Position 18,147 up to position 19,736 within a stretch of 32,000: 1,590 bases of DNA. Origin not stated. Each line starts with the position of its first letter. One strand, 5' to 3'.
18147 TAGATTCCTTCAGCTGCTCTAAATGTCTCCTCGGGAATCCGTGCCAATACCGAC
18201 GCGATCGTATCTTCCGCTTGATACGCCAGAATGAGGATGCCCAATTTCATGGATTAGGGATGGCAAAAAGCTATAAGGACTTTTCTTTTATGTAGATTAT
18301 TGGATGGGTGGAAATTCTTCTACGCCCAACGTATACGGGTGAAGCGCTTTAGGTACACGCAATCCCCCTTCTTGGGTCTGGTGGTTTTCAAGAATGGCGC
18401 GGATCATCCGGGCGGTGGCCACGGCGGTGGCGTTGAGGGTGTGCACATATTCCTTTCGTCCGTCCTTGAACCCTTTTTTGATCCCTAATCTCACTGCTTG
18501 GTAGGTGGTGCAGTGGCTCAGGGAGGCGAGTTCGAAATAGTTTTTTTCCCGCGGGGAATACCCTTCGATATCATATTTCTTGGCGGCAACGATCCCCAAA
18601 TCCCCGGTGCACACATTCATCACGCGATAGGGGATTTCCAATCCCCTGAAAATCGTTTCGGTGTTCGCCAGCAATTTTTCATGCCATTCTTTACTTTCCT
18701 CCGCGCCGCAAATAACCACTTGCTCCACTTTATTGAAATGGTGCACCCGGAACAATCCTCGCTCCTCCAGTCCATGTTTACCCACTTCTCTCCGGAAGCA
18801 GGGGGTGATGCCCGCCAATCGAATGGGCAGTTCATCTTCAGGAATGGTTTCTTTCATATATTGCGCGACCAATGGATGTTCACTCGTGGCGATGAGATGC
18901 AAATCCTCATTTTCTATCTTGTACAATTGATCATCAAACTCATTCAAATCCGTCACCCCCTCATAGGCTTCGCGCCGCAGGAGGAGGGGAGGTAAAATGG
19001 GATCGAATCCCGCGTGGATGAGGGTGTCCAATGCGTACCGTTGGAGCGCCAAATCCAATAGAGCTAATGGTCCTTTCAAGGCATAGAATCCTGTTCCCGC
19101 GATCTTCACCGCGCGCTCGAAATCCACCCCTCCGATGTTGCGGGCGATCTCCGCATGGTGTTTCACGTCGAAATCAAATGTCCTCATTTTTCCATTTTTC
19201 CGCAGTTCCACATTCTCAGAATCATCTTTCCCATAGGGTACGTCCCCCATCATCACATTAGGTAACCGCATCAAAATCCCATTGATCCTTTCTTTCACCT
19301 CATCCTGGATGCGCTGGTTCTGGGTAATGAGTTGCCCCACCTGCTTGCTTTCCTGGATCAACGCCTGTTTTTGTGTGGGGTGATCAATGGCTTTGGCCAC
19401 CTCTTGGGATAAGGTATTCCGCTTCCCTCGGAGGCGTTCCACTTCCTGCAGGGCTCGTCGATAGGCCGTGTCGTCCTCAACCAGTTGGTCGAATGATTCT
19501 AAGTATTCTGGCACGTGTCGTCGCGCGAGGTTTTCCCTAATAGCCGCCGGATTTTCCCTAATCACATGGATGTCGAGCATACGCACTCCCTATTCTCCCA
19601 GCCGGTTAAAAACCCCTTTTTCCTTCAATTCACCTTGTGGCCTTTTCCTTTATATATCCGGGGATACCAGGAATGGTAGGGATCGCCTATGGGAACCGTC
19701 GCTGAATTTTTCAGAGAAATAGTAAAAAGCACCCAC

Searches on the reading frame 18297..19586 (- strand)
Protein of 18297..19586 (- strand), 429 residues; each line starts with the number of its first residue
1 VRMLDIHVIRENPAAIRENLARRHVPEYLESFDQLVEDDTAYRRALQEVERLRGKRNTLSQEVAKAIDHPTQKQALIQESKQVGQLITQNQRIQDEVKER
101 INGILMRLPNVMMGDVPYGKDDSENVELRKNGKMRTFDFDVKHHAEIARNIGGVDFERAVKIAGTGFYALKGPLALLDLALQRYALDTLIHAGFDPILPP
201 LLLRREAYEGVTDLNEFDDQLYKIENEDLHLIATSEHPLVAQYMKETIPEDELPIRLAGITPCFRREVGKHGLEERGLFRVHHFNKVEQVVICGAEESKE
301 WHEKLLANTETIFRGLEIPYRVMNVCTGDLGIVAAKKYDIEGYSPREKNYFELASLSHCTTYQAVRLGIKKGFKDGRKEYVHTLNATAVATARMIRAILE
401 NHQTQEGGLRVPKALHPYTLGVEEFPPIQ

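Call 5: search_protein_families(library=pfam, proteins=[window:18297-19586:-])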
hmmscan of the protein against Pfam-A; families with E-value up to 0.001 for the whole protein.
window:18297-19586:- (429 aa): 2 families
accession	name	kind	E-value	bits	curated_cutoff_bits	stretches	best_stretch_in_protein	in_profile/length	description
PF00587.30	tRNA-synt_2b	-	2.8e-34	119.2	29.3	1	224-402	5-179/179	tRNA synthetase class II core domain (G, H, P, S and T)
PF02403.27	Seryl_tRNA_N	-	3.6e-23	82.3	28.2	1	3-111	1-107/108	Seryl-tRNA synthetase N-terminal domain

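Call 48: search_solved_structures(query=window:18297-19586:-, max_evalue=1e-20)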
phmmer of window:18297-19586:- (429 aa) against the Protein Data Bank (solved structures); distinct sequences matched with E-value up to 1e-20: 29.
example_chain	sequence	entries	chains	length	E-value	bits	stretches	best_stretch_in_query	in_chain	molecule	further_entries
2dq0_A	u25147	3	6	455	3.9e-117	394.8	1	131-428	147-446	Seryl-tRNA synthetase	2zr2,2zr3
2dq3_A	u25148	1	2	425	4.4e-90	305.7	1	3-419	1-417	Seryl-tRNA synthetase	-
6x94_A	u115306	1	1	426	7.1e-83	282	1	3-427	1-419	Serine--tRNA ligase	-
6r1n_A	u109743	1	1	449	1.9e-78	267.4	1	3-422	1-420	Serine--tRNA ligase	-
6gir_A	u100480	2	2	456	6.4e-78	265.6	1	3-427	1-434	Serine--tRNA ligase, cytoplasmic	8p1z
8p1y_AAA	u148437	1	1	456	8.9e-78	265.2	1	3-427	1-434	Serine--tRNA ligase, cytoplasmic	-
6hdz_A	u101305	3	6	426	3.9e-77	263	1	3-423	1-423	Serine--tRNA ligase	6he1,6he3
6h9x_A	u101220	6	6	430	3.8e-73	249.9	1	3-423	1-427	Serine--tRNA ligase | Serine-tRNA ligase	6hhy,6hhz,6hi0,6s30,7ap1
6blj_A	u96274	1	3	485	6.3e-73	249.2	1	90-422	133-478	Serine-tRNA ligase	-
6ote_A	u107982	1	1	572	2.3e-72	247.3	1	4-426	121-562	Seryl-tRNA synthetase, cytoplasmic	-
6r1m_A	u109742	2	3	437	3.8e-72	246.6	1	3-424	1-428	Serine--tRNA ligase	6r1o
30xk_A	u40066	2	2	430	4.6e-72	246.4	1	3-423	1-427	Serine--tRNA ligase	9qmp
1ser_A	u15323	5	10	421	5e-71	242.9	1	3-424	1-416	PROTEIN (SERYL-TRNA SYNTHETASE (E.C.6.1.1.11)) | SERYL-tRNA SYNTHETASE | Serine--tRNA ligase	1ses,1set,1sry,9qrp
3lsq_A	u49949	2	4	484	4.6e-67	229.9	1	73-423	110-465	Seryl-tRNA synthetase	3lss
6rlt_A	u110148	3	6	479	7.8e-67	229.1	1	76-423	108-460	Seryl-tRNA synthetase, putative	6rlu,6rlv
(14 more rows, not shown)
